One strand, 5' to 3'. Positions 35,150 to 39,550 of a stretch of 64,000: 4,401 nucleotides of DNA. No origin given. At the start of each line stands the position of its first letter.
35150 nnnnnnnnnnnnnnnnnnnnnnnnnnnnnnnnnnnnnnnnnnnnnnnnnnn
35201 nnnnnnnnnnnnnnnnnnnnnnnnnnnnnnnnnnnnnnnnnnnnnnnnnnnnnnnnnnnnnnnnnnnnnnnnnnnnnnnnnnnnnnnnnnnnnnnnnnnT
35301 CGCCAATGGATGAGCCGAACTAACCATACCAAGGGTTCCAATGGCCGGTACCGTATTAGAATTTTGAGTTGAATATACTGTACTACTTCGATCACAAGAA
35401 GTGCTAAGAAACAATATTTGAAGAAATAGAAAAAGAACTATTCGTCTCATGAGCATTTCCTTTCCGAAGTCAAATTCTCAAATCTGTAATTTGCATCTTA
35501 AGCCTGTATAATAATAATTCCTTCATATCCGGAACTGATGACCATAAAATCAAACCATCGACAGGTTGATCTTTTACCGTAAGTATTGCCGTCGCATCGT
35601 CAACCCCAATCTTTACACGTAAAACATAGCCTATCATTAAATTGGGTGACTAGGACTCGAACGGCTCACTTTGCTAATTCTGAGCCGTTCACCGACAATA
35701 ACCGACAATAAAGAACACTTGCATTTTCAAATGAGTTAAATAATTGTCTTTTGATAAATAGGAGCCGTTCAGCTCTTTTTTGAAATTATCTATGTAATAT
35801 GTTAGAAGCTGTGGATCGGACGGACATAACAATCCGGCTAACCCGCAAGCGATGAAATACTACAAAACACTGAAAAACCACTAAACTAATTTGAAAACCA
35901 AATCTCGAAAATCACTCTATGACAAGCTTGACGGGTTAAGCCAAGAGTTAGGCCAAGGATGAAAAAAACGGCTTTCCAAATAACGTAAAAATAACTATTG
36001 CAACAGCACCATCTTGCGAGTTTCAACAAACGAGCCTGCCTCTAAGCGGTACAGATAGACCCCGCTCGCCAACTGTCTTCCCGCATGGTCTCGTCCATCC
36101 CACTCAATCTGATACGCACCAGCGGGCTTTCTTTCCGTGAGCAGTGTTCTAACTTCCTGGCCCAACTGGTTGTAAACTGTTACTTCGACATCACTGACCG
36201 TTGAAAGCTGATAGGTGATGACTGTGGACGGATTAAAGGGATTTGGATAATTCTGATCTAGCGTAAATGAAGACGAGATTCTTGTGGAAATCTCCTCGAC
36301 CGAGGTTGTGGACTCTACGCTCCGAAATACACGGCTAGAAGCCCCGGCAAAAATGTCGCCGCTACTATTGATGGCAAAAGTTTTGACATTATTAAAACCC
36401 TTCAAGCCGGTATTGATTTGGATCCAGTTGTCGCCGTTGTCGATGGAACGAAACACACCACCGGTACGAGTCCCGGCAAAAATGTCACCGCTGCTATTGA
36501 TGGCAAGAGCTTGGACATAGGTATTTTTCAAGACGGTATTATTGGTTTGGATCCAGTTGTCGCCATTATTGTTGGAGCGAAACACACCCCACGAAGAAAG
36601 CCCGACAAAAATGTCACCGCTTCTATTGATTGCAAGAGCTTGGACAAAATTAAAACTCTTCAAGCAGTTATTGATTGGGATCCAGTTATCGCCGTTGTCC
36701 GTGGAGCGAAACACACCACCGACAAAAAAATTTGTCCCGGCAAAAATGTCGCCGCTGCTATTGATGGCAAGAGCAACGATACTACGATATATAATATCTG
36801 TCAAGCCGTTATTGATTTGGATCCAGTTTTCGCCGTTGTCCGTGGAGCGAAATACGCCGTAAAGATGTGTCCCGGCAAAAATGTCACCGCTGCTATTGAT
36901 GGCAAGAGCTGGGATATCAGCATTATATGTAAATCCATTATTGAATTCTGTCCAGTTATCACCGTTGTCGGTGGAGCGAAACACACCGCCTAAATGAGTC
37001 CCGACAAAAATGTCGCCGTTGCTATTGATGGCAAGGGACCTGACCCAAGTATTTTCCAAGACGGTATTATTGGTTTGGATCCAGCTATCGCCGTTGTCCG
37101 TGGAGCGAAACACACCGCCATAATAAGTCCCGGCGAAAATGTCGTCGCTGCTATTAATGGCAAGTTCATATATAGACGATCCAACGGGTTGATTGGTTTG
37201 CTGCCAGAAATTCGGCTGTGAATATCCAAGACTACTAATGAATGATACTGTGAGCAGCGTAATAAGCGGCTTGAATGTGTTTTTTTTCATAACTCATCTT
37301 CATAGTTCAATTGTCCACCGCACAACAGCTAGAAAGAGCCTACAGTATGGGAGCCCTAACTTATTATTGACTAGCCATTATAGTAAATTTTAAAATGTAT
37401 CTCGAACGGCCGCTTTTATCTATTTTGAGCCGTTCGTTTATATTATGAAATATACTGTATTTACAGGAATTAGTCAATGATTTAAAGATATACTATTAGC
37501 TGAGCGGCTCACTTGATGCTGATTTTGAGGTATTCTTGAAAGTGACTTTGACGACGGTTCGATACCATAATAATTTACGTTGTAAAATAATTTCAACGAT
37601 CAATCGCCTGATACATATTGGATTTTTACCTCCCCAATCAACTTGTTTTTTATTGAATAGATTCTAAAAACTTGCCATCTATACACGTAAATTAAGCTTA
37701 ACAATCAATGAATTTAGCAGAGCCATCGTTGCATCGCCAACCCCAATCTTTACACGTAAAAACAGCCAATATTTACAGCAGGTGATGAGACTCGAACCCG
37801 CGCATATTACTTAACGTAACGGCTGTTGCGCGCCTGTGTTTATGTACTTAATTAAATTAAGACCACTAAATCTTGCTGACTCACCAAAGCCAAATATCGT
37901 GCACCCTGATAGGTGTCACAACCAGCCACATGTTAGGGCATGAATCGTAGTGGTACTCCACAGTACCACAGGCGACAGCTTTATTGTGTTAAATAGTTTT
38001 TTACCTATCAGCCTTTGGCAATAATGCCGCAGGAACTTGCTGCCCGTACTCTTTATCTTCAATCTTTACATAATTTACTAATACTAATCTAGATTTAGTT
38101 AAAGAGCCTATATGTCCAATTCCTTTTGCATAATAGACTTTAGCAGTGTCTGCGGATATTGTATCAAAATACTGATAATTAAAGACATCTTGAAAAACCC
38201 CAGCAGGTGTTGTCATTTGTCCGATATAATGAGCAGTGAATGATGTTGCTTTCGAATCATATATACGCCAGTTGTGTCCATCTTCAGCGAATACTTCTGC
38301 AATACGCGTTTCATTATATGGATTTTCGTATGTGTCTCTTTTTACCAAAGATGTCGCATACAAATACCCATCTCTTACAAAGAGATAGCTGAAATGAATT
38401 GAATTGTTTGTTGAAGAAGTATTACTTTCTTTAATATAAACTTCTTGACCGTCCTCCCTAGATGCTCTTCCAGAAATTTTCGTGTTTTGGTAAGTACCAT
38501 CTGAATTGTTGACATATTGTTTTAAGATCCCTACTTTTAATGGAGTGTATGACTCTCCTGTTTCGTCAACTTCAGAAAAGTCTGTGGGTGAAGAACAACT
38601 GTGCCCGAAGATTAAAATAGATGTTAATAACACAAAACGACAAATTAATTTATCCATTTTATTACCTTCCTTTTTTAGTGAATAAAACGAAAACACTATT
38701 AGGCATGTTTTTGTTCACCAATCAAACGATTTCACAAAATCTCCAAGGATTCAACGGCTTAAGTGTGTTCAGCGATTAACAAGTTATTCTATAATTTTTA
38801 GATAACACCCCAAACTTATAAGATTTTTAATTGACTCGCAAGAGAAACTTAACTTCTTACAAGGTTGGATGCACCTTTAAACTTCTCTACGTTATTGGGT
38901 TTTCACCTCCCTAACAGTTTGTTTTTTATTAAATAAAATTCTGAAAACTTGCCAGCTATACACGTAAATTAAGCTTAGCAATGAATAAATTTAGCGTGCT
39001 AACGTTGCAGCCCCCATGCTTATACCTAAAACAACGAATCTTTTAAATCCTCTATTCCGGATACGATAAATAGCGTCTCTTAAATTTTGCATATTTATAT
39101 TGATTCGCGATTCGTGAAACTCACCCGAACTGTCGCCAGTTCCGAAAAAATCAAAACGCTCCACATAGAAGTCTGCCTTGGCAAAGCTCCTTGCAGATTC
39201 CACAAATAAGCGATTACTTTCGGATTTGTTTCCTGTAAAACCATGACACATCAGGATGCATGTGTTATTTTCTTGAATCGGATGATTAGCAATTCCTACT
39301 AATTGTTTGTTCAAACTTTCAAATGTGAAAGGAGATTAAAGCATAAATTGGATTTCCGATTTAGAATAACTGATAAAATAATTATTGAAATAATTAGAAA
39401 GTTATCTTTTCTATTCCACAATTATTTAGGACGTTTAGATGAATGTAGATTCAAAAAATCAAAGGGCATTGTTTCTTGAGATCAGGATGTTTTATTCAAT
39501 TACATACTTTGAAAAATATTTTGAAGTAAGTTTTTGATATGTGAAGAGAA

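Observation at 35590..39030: Repeat-punctuated, cassette-like locus: gene - repeat - gene - repeat arrangement with a roughly 100-180 bp intergenic repeat family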

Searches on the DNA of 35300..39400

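Call 6: search_rna_families(source=window, start=35300, end=39400, threshold=evalue, max_evalue=10, show_alignments=4)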
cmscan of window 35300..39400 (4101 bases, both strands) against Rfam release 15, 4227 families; matches with E-value up to 10: 7.
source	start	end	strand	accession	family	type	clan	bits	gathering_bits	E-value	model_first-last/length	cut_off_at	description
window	38317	38478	+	RF01644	ceN59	Gene; snRNA; snoRNA; HACA-box;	-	27.2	50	0.18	1-137/137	no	Caenorhabditis snoRNA ceN59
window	36211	36258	+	RF01642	ceN54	Gene; snRNA; snoRNA; CD-box;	-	24.1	60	0.045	1-68/68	no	Caenorhabditis snoRNA ceN54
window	37428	37509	+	RF01287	snoR27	Gene; snRNA; snoRNA; CD-box;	CL00079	23.3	41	3.7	1-94/94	no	Small nucleolar RNA snoR27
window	38068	38114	-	RF01095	PK-CuYV_BPYV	Cis-reg;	-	18.2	60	8.5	1-56/56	no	3'-terminal pseudoknot of CuYV/BPYV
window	35463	35533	-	RF00315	snoJ33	Gene; snRNA; snoRNA; CD-box;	-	17.6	45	6.1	1-81/81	no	Small nucleolar RNA J33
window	35422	35493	-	RF01952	SOX2OT_exon2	Gene; lncRNA;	-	15.5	45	3.4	1-69/69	no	SOX2 overlapping transcript exon 2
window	37252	37337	-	RF02474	GlsR5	Gene; snRNA; snoRNA; CD-box;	-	14.7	100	6.1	1-89/89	no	Small nucleolar RNA GlsR5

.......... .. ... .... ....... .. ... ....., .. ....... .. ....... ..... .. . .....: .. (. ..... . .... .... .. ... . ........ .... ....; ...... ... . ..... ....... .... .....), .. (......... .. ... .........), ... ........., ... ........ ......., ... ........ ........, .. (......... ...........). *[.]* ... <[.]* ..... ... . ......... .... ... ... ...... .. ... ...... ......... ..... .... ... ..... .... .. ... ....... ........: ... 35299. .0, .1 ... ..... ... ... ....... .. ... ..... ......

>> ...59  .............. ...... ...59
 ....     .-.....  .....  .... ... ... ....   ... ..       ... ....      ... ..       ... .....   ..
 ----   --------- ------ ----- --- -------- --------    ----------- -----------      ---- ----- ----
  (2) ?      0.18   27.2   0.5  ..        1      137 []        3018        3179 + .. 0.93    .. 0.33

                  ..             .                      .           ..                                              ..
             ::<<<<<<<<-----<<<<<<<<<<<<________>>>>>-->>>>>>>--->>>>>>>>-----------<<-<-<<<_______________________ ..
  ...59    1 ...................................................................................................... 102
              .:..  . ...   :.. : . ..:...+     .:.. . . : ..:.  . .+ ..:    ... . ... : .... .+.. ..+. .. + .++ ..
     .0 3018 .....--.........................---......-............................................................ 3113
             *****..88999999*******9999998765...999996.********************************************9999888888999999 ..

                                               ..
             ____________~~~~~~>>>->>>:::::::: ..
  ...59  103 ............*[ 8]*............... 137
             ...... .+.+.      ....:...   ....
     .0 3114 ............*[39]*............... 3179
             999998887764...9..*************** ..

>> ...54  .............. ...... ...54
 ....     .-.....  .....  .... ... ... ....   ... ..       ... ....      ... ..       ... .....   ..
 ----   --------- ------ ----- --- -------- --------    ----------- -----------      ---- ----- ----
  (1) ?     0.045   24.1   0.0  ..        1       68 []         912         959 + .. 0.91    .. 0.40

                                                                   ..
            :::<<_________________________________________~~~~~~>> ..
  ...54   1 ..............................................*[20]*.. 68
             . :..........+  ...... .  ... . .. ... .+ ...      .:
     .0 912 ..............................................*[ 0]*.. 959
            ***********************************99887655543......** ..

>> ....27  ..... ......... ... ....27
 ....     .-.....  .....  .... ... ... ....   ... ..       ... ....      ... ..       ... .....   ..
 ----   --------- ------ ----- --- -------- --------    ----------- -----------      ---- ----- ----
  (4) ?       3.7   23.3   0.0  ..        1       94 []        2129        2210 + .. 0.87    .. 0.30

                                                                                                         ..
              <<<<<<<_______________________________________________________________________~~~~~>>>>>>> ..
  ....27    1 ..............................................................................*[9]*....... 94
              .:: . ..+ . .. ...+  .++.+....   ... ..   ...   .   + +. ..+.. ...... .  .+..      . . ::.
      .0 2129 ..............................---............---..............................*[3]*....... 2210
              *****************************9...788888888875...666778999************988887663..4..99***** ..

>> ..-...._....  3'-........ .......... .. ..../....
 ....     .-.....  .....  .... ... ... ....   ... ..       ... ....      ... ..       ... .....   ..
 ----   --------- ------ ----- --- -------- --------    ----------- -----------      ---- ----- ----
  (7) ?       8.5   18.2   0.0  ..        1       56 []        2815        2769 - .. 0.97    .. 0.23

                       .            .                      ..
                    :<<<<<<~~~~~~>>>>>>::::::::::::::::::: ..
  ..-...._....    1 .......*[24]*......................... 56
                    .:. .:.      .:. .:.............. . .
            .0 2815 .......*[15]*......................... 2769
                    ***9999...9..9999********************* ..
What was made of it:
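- Tried and rejected: Only chance-level snoRNA hits appeared (call 6).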
